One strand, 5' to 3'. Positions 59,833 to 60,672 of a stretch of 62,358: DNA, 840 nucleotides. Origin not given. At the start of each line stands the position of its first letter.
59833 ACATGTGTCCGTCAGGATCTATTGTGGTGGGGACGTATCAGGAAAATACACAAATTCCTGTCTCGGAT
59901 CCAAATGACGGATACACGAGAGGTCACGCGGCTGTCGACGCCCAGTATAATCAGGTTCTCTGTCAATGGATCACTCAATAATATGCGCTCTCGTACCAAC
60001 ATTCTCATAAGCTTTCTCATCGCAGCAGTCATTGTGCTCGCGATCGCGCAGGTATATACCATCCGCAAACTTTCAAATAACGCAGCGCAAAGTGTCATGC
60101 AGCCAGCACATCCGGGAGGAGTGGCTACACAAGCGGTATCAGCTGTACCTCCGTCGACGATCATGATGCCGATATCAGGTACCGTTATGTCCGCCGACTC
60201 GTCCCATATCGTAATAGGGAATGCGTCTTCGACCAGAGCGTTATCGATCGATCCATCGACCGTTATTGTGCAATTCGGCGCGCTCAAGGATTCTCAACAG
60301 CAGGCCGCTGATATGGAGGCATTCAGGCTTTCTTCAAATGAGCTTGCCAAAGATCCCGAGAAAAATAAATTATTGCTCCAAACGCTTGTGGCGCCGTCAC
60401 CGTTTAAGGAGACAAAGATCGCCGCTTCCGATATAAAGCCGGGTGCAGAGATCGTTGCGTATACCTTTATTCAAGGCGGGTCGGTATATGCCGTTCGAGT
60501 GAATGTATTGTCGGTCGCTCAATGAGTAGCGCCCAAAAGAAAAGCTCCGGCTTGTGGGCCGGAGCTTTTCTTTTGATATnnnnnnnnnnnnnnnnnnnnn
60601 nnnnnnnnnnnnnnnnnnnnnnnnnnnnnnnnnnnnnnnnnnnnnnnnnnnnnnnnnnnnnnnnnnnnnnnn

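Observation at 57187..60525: Duplicated two-gene cassette: fibre-like secreted protein with conserved N-terminus and swapped C-terminus, each followed by a small anchored partner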

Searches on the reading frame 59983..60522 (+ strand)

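Call 6: search_protein_families(library=pfam, proteins=[window:59983-60522:+], max_evalue=1)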
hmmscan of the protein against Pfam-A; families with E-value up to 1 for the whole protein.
window:59983-60522:+ (180 aa): 0 families

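Call 7: search_protein_families(library=ncbifam, proteins=[window:59983-60522:+], max_evalue=1)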
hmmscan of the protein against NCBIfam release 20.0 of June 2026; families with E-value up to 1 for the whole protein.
window:59983-60522:+ (180 aa): 0 families

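Call 8: search_protein_families(library=phrogs, proteins=[window:59983-60522:+], max_evalue=0.1)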
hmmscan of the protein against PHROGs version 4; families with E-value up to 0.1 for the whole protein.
window:59983-60522:+ (180 aa): 1 family
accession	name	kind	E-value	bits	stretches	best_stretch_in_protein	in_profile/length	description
phrog_15329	-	unknown function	0.043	15.1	1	13-69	20-75/104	-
